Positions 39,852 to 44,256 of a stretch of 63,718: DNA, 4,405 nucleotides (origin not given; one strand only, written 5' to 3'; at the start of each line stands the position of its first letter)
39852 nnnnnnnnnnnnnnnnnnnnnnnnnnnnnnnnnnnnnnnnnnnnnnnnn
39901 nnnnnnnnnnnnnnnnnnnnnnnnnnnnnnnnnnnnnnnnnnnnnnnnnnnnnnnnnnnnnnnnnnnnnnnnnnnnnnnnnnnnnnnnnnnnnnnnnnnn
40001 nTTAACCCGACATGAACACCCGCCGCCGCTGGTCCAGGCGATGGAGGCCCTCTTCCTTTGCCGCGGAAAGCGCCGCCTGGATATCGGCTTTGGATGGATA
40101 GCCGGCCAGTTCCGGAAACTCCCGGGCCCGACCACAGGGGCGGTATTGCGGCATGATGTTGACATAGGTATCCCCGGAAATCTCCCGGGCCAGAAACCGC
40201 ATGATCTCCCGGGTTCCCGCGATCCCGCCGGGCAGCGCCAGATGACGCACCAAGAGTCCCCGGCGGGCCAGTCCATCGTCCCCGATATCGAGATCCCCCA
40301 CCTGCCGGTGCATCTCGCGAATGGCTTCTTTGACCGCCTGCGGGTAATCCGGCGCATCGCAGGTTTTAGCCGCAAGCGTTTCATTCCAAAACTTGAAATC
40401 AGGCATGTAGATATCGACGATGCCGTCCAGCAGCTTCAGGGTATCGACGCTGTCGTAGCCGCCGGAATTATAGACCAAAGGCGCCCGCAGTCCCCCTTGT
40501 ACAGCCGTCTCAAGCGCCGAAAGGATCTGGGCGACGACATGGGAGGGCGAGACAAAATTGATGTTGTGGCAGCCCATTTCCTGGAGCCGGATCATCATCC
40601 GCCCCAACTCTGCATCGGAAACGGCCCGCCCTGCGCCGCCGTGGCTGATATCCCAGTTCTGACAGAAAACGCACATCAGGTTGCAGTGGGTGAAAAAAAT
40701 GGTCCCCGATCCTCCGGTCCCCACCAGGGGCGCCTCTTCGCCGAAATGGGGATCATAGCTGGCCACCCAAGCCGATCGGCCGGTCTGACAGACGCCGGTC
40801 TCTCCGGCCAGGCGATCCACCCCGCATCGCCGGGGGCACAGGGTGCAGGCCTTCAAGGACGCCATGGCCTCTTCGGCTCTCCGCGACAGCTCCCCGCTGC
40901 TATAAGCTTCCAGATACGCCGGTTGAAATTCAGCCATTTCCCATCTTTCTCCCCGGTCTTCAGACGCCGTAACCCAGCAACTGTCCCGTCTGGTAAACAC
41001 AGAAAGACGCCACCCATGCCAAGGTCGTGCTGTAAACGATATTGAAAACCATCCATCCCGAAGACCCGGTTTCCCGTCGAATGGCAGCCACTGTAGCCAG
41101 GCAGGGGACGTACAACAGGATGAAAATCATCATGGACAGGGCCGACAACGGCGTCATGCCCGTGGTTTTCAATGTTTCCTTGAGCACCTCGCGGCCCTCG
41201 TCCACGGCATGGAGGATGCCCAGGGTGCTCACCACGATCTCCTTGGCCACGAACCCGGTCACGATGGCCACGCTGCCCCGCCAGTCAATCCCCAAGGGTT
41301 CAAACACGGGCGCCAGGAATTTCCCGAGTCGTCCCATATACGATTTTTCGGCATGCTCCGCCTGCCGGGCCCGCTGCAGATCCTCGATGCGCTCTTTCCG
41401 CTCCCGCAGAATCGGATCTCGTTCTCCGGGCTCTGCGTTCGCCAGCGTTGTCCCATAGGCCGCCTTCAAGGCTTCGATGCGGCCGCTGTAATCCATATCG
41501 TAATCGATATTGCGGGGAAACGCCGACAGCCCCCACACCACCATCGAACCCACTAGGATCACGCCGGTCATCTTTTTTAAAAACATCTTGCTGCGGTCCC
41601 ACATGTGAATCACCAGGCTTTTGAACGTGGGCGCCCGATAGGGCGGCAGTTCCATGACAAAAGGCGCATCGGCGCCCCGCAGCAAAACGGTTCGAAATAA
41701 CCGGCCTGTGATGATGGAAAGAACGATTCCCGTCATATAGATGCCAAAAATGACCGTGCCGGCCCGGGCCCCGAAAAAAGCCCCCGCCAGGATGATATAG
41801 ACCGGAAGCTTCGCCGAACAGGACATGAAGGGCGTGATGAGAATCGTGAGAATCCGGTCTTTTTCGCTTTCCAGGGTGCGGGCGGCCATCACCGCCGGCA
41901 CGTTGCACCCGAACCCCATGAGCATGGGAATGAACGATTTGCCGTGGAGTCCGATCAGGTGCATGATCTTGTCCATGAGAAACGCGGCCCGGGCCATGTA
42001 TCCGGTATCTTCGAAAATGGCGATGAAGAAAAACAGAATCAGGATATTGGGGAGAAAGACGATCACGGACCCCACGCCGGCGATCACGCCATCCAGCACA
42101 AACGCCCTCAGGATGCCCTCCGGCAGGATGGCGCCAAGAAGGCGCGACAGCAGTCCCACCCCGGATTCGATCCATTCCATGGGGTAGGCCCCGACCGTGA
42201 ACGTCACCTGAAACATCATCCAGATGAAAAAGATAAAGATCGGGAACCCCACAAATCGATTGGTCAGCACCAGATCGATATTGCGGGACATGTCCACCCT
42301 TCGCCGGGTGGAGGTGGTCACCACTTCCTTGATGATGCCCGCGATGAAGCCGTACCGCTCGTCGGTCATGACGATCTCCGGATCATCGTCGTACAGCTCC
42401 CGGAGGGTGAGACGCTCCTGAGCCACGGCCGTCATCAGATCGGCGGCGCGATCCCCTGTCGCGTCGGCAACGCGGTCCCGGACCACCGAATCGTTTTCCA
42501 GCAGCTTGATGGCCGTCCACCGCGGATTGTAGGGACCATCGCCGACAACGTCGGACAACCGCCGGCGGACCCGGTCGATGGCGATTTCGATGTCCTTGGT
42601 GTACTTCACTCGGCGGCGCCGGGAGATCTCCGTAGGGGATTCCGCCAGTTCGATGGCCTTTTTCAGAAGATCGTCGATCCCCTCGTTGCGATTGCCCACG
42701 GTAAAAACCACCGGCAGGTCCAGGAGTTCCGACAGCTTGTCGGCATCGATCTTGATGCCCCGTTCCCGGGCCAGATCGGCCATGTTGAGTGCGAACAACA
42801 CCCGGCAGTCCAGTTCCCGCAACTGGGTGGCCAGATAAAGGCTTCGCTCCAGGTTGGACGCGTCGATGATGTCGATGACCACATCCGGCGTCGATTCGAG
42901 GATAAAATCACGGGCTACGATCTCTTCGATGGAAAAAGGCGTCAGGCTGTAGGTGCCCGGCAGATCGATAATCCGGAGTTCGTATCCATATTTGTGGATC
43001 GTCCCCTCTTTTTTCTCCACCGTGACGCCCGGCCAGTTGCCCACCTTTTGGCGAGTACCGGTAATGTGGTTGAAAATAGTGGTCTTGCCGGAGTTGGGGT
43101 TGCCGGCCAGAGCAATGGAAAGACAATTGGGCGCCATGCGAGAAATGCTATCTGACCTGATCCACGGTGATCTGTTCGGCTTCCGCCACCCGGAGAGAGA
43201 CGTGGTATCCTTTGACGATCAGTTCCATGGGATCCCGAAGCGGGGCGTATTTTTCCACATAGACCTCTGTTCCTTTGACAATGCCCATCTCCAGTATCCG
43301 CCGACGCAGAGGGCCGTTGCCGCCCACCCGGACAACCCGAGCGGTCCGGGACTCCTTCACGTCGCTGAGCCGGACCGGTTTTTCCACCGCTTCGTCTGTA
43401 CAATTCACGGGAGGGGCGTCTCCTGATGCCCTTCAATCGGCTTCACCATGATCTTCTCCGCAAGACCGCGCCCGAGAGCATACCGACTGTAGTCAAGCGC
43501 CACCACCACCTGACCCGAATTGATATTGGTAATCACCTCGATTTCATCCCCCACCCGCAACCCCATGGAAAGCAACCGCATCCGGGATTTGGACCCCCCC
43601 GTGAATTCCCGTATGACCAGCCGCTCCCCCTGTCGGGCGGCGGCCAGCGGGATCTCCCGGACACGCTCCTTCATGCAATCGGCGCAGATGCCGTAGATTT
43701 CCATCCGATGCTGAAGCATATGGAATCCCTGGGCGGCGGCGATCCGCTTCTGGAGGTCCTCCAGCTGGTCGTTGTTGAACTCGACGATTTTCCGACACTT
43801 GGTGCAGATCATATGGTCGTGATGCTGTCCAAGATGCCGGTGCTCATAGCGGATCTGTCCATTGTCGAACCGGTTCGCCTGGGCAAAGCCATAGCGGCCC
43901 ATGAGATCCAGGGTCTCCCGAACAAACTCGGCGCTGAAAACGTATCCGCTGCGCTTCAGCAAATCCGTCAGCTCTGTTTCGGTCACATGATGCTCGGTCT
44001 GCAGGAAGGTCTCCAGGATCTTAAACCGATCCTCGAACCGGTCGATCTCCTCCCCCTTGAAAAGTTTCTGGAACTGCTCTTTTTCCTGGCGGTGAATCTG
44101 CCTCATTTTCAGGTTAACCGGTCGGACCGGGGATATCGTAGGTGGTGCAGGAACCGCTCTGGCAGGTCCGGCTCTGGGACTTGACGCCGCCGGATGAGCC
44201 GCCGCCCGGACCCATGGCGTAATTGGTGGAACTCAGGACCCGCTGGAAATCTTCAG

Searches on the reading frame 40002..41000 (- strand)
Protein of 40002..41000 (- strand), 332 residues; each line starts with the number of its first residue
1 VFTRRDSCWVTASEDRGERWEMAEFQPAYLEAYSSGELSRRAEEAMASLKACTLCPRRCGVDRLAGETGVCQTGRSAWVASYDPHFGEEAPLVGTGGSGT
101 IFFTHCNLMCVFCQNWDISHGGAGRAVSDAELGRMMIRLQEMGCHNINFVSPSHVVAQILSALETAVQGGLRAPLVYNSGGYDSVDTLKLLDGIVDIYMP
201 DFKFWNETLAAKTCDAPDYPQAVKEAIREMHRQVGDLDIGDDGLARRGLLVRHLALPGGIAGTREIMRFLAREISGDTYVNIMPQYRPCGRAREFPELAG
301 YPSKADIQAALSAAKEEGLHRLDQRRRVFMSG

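Call 14: search_protein_families(library=pfam, proteins=[window:40002-41000:-], max_evalue=0.001)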
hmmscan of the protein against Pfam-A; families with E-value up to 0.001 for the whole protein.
window:40002-41000:- (332 aa): 1 family
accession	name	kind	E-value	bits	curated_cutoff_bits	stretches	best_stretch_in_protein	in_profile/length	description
PF04055.27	Radical_SAM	-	1.4e-08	35.5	29.5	1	101-232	2-138/166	Radical SAM superfamily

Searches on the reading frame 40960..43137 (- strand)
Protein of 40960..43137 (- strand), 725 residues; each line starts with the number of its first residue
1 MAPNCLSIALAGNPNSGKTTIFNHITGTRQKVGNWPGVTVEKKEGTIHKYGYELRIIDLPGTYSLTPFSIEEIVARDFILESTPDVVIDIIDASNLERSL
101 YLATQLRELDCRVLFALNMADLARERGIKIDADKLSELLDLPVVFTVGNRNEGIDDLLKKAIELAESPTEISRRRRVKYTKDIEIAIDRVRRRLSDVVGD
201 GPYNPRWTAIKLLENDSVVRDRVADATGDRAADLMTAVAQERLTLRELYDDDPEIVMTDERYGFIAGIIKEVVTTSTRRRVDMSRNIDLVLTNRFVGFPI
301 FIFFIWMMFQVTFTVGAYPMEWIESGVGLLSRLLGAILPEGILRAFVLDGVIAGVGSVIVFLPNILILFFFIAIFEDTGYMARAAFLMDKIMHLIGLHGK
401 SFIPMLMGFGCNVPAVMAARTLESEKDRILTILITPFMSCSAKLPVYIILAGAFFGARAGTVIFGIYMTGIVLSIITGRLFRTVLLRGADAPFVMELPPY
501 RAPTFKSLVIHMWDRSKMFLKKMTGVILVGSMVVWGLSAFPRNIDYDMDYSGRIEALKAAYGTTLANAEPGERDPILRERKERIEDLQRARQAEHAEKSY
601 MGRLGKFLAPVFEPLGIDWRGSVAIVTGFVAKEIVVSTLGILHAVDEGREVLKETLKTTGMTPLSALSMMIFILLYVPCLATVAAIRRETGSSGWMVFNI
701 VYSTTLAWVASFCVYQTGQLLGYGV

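Call 68: search_protein_families(library=pfam, proteins=[window:40960-43137:-], max_evalue=0.00001)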
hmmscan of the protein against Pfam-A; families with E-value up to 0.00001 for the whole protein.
window:40960-43137:- (725 aa): 5 families
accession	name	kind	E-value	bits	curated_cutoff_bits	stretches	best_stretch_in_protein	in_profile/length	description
PF02421.24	FeoB_N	-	2.6e-64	215.9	27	1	7-160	2-155/156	Ferrous iron transport protein B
PF07670.19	Gate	-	1.4e-46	157.7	29.6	2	358-454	1-104/104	Nucleoside recognition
PF17910.6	FeoB_Cyto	-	1.5e-22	80.3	23.4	1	179-274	1-90/90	FeoB cytosolic helical domain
PF07664.17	FeoB_C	-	3.4e-20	72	26.6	1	463-515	1-54/54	Ferrous iron transport protein B C terminus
PF01926.29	MMR_HSR1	-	2e-18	67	21.9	1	8-118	2-112/113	50S ribosome-binding GTPase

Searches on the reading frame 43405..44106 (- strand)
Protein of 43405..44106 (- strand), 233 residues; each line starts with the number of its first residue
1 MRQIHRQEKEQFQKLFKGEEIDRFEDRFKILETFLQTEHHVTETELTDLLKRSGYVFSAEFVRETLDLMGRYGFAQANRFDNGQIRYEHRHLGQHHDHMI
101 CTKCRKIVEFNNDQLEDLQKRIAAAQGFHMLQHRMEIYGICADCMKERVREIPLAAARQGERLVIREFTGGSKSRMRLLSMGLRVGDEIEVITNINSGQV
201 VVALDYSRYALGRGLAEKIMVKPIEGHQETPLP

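Call 68: search_protein_families(library=pfam, proteins=[window:43405-44106:-], max_evalue=0.00001)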
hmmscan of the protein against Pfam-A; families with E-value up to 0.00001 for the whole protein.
window:43405-44106:- (233 aa): 2 families
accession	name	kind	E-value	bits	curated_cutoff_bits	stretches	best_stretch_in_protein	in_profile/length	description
PF01475.25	FUR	-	2.2e-22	79.9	23.1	1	26-138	9-121/121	Ferric uptake regulator family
PF04023.20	FeoA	-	7.6e-16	58.4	23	1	152-223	1-74/74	FeoA domain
